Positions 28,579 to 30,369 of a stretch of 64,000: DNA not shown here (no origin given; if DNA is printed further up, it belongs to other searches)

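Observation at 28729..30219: Beta-lactamase-fold/GNAT fusion protein with a non-canonical SxxK site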

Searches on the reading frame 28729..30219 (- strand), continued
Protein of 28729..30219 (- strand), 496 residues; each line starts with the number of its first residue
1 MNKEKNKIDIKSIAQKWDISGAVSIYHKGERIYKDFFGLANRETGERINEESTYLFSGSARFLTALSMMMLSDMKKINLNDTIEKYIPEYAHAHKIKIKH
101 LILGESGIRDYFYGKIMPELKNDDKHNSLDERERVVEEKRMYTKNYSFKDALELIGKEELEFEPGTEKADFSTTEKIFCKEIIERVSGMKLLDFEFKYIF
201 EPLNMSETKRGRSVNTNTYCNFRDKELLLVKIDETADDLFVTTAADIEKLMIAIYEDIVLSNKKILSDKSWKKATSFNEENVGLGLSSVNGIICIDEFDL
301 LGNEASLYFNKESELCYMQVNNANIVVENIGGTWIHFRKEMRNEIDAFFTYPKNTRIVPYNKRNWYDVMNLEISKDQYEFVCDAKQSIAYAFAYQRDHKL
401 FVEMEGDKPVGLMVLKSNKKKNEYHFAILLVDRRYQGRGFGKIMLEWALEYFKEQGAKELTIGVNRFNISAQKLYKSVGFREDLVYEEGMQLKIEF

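Call 6: search_solved_structures(query=window:28729-30219:-, max_evalue=0.01, show_alignments=3)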
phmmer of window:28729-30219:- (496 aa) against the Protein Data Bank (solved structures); distinct sequences matched with E-value up to 0.01: 34.
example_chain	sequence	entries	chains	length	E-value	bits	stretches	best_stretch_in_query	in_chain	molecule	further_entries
4ivi_A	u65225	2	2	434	9.5e-10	41.3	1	14-208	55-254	Carboxylesterase | Carboxylesterases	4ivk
5zh8_A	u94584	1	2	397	1.1e-09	41.1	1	14-151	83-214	Protein FmtA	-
9sn1_A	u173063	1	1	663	8.3e-07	31.6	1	145-248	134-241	Beta-lactamase family protein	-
7pp3_A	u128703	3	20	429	5.4e-06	28.9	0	153-208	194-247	Esterase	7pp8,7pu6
7l1k_A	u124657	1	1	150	5.7e-06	28.8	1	356-481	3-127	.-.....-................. 30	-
1y9k_A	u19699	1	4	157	9e-06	28.2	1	394-481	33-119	IAA acetyltransferase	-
2qmi_A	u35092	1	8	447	1.9e-05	27.1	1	20-207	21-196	Pbp related beta-lactamase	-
7mx2_A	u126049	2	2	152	2.8e-05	26.5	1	392-483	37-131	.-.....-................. 30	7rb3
8agr_A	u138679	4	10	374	3.1e-05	26.4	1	21-109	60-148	Beta-lactamase family protein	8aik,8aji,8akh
1sde_A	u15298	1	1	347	3.6e-05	26.2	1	31-209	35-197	D-alanyl-D-alanine carboxypeptidase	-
1cef_A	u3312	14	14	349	3.7e-05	26.1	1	31-209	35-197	D-ALANYL-D-ALANINE CARBOXYPEPTIDASE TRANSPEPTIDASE | D-ALANYL-D-ALANINE CARBOXYPEPTIDASE | D-alanyl-D-alanine carboxypeptidase precursor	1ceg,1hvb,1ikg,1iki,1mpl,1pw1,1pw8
7v1y_A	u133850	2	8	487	5.9e-05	25.5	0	24-183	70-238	Serine beta-lactamase-like protein LACTB, mitochondrial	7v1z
1u6m_A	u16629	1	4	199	6.8e-05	25.3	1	416-482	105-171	acetyltransferase, GNAT family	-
3pp9_A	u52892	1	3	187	9.9e-05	24.7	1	360-480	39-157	Putative streptothricin acetyltransferase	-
3tg9_A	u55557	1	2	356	9.9e-05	24.7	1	10-207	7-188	Penicillin-binding protein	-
2cnm_A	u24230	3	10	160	0.0011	21.2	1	427-485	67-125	MODIFICATION OF 30S RIBOSOMAL SUBUNIT PROTEIN S18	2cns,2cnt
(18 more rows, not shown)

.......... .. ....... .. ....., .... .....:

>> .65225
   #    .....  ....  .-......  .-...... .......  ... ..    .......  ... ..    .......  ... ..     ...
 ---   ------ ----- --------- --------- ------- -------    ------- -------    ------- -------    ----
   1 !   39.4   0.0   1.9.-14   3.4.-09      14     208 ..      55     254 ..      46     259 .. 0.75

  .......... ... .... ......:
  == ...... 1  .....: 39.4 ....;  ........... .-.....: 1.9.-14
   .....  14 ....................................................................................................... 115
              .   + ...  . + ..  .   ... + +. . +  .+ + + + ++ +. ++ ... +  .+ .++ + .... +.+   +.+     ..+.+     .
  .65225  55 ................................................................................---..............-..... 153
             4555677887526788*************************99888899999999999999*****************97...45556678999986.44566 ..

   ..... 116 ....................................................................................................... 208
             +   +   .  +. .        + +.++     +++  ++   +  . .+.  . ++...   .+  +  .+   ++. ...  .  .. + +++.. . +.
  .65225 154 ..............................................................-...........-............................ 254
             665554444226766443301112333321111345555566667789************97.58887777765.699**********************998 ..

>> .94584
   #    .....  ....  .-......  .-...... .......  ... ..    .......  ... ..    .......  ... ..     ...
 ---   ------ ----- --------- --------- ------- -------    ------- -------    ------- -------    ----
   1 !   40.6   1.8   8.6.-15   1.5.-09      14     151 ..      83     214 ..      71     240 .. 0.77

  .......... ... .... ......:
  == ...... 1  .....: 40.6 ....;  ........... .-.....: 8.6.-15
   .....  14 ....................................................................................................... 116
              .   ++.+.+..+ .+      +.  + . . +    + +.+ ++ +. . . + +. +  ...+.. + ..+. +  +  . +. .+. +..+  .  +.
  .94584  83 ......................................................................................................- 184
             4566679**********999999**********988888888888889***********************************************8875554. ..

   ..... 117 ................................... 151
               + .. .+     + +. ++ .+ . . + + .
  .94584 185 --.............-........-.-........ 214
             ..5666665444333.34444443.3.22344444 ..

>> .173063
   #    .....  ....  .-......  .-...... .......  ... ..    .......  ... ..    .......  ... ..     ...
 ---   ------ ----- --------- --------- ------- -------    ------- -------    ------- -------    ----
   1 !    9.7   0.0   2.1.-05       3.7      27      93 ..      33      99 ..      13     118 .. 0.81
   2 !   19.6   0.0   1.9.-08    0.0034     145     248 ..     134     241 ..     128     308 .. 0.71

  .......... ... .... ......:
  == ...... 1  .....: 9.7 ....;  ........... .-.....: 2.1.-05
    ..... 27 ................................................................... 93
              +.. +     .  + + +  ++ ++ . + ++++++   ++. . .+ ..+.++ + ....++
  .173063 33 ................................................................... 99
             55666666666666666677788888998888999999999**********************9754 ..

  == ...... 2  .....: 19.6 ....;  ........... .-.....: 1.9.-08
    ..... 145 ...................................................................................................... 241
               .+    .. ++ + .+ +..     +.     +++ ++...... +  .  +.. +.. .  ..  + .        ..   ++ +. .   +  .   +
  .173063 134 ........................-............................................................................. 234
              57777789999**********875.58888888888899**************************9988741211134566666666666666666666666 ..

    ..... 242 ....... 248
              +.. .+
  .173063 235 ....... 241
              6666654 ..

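Call 13: find_encoding_contigs(protein=P0001, flank=8000, max_places=3)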
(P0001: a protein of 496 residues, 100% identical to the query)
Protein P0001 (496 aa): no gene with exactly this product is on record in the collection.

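Call 14: find_encoding_contigs(protein=P0014, flank=8000, max_places=2)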
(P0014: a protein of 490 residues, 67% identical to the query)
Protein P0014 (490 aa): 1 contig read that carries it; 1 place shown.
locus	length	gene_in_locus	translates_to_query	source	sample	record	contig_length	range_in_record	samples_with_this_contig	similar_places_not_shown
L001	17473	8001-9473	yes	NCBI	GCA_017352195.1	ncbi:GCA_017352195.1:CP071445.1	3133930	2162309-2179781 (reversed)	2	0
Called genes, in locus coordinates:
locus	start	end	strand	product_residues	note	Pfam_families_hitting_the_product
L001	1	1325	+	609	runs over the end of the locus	PF00664:ABC_membrane, PF00005:ABC_tran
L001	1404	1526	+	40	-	-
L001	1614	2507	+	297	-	PF00583:Acetyltransf_1, PF13673:Acetyltransf_10 (weak), PF13508:Acetyltransf_7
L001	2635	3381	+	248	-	PF12746:GNAT_acetyltran (weak), PF00583:Acetyltransf_1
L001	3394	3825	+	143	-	PF00583:Acetyltransf_1, PF13673:Acetyltransf_10, PF13508:Acetyltransf_7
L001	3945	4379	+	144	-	PF13302:Acetyltransf_3, PF13420:Acetyltransf_4 (weak), PF00583:Acetyltransf_1, PF13673:Acetyltransf_10 (weak), PF13508:Acetyltransf_7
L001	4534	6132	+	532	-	PF02463:SMC_N (faint), PF00005:ABC_tran, PF13304:AAA_21 (faint), PF00005:ABC_tran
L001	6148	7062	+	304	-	PF01636:APH, PF01633:Choline_kinase (weak)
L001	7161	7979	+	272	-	PF01209:Ubie_methyltran (weak), PF13847:Methyltransf_31, PF08241:Methyltransf_11, PF08242:Methyltransf_12 (weak), PF13649:Methyltransf_25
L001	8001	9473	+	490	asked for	PF00144:Beta-lactamase, PF13302:Acetyltransf_3 (faint), PF00583:Acetyltransf_1, PF13673:Acetyltransf_10, PF13508:Acetyltransf_7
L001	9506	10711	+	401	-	PF13527:Acetyltransf_9, PF13530:SCP2_2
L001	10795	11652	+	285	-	PF13527:Acetyltransf_9 (faint), PF00583:Acetyltransf_1, PF13673:Acetyltransf_10, PF13508:Acetyltransf_7, PF08445:FR47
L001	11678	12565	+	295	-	PF13302:Acetyltransf_3 (faint), PF00583:Acetyltransf_1, PF13673:Acetyltransf_10 (weak), PF13508:Acetyltransf_7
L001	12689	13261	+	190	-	PF00583:Acetyltransf_1, PF13508:Acetyltransf_7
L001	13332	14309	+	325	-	PF13527:Acetyltransf_9, PF00583:Acetyltransf_1, PF13508:Acetyltransf_7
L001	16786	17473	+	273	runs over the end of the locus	PF00583:Acetyltransf_1, PF13673:Acetyltransf_10, PF13508:Acetyltransf_7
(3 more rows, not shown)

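Call 15: find_encoding_contigs(protein=P0029, flank=8000, max_places=2)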
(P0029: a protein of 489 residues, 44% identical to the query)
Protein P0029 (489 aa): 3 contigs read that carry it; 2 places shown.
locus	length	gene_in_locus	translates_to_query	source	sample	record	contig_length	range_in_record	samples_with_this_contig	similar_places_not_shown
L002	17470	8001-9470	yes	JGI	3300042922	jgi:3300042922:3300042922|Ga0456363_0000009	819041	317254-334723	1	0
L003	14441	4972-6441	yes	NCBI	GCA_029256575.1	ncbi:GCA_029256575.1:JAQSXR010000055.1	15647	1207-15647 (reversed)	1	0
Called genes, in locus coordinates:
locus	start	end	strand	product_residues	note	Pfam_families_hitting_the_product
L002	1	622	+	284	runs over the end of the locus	PF17284:Spermine_synt_N, PF05891:Methyltransf_PK (weak), PF01564:Spermine_synth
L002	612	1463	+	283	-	PF00491:Arginase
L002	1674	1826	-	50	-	-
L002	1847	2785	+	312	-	PF01699:Na_Ca_ex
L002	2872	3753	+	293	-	PF02645:DegV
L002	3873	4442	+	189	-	-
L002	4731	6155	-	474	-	PF00392:GntR, PF00155:Aminotran_1_2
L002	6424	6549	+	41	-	-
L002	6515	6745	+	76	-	-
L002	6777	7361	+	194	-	PF00300:His_Phos_1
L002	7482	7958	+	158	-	PF00293:NUDIX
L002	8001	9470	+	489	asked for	PF00144:Beta-lactamase, PF00583:Acetyltransf_1, PF13673:Acetyltransf_10 (weak), PF13508:Acetyltransf_7 (weak)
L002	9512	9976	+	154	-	PF00293:NUDIX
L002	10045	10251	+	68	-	PF01966:HD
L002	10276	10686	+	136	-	-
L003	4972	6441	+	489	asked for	PF00144:Beta-lactamase, PF00583:Acetyltransf_1, PF13673:Acetyltransf_10 (weak), PF13508:Acetyltransf_7 (weak)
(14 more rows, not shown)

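Call 16: find_encoding_contigs(protein=P0109, flank=8000, max_places=2)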
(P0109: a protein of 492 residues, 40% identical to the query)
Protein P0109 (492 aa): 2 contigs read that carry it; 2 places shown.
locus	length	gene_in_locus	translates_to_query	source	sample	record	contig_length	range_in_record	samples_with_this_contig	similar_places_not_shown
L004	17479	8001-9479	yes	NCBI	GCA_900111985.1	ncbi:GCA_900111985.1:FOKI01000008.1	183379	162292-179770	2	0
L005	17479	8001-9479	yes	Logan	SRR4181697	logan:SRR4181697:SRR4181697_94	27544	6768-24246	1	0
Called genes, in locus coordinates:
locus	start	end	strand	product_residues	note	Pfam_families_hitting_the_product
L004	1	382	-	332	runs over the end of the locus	PF00586:AIRS, PF02769:AIRS_C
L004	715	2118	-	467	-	PF13522:GATase_6, PF13537:GATase_7, PF00156:Pribosyltran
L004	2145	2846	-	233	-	PF01259:SAICAR_synt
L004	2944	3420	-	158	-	PF00731:AIRC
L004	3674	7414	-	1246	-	PF18072:FGAR-AT_linker (weak), PF02769:AIRS_C, PF13507:GATase_5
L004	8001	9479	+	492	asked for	PF00144:Beta-lactamase, PF00583:Acetyltransf_1, PF13673:Acetyltransf_10, PF13508:Acetyltransf_7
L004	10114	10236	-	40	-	-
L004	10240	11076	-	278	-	PF00581:Rhodanese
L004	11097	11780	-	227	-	PF09335:VTT_dom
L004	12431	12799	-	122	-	PF16107:DUF4825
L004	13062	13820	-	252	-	PF07947:YhhN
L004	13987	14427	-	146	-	-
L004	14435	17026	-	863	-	PF02687:FtsX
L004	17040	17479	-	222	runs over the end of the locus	PF02463:SMC_N (faint), PF00005:ABC_tran, PF13304:AAA_21 (faint)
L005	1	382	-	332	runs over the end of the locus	PF00586:AIRS, PF02769:AIRS_C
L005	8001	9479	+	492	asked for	PF00144:Beta-lactamase, PF00583:Acetyltransf_1, PF13673:Acetyltransf_10, PF13508:Acetyltransf_7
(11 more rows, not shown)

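Call 17: predict_structure(alignment_id=A1)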
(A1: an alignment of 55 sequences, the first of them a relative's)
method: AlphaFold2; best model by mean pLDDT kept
length: 496 residues; sequences in the alignment: 55
mean_pLDDT: 92.8   pTM: 0.89
mean pLDDT of the five models: 92.8, 92.5, 92.3, 92.0, 91.8
residues with pLDDT >= 90: 410; 70-90: 79; 50-70: 3; < 50: 4
segments of 3 or more residues with pLDDT < 50: 1-4
pLDDT, mean of each block of 10 residues (from residue 1): 63 95 95 97 97 97 97 97 98 97 94 95 96 95 94 94 86 92 98 98 97 95 89 94 98 92 88 91 92 93 95 94 92 89 93 95 89 85 91 94 94 95 92 92 96 95 85 92 87 93
secondary structure, 60 per line:
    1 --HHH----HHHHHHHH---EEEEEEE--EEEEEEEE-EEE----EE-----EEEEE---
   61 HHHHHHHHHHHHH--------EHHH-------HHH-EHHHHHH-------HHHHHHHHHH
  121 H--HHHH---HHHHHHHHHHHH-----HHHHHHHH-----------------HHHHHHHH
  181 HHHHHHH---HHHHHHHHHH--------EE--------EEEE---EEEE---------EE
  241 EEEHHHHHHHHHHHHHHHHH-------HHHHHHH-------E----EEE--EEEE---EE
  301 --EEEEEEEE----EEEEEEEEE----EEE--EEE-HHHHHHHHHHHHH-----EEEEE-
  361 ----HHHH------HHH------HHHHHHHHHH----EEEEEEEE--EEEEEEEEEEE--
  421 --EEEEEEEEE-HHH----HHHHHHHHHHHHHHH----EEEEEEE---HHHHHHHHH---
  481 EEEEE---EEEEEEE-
elements in order: H10-17 E21-27 E30-37 E39-41 E53-57 H61-73 H98-103 H111-121 H124-127 H131-142 H148-155 H173-187 H191-200 E219-222 E226-229 E239-243 H244-260 H268-274 E287-289 E292-295 E303-310 E315-323 E328-330 E333-335 H337-349 E355-359 H365-368 H384-393 E398-405 E408-418 E423-431 H440-454 E459-465 H469-477 E481-485 E489-495

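Call 21: fold_search(model_id=the predicted structure, library=pdb)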
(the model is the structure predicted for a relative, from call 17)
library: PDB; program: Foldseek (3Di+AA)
matches with E <= 10: 1410; with E <= 0.001: 817
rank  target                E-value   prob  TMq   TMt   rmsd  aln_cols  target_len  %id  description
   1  2qmi_C                2.5e-18  1.00  0.50  0.55  11.4       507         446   16  Structure of the octameric penicillin-binding protein homologue from Pyrococcus abyssi (released 2008-07-22)
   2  3tg9_B                5.3e-18  1.00  0.52  0.77   4.5       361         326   16  The crystal structure of penicillin binding protein from Bacillus halodurans (released 2011-08-31)
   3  3tg9_A                1.2e-17  1.00  0.51  0.76   4.6       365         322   16  The crystal structure of penicillin binding protein from Bacillus halodurans (released 2011-08-31)
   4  9sn1                  2.3e-17  1.00  0.50  0.38  13.6       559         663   14  Lip3 DL-peptidase in the apo-state (released 2026-02-18)
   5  7v1z_A                3.0e-17  1.00  0.49  0.59   7.5       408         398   18  human Serine beta-lactamase-like protein LACTB (released 2022-02-16)
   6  7v1y_A                4.0e-17  1.00  0.47  0.58   7.3       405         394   18  Serine beta-lactamase-like protein LACTB in complex with inhibitor (released 2022-02-16)
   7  1ikg                  4.3e-17  1.00  0.52  0.72   4.5       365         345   17  MICHAELIS COMPLEX OF STREPTOMYCES R61 DD-PEPTIDASE WITH A SPECIFIC PEPTIDOGLYCAN SUBSTRATE FRAGMENT (released 2002-09-11)
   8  2qmi_A                4.5e-17  1.00  0.50  0.55  11.5       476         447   16  Structure of the octameric penicillin-binding protein homologue from Pyrococcus abyssi (released 2008-07-22)
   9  1hvb                  1.2e-16  1.00  0.52  0.72   4.6       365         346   17  CRYSTAL STRUCTURE OF STREPTOMYCES R61 DD-PEPTIDASE COMPLEXED WITH A NOVEL CEPHALOSPORIN ANALOG OF CELL WALL PEPTIDOGLYCA (released 2001-02-07)
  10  5zh8_A                1.2e-16  1.00  0.50  0.68   4.4       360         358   18  Crystal Structure of FmtA from Staphylococcus aureus at 2.58 A (released 2019-07-17)
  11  7ulw_A                1.6e-16  1.00  0.50  0.60   7.7       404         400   18  CryoEM structure of human LACTB filament (released 2022-12-07)
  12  3pte                  2.4e-16  1.00  0.52  0.71   4.6       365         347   17  THE REFINED CRYSTALLOGRAPHIC STRUCTURE OF A DD-PEPTIDASE PENICILLIN-TARGET ENZYME AT 1.6 A RESOLUTION (released 1995-08-15)
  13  5zh8_B                2.6e-16  1.00  0.51  0.70   4.5       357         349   18  Crystal Structure of FmtA from Staphylococcus aureus at 2.58 A (released 2019-07-17)
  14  7v21_D                2.6e-16  1.00  0.50  0.64   5.3       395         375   19  human Serine beta-lactamase-like protein LACTB truncation variant (released 2022-02-16)
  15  7v21_C                4.1e-16  1.00  0.49  0.63   5.5       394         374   19  human Serine beta-lactamase-like protein LACTB truncation variant (released 2022-02-16)
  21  4ivi                  1.3e-15  1.00  0.42  0.51   9.4       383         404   20  Crystal structure of a family VIII carboxylesterase. (released 2013-06-19)
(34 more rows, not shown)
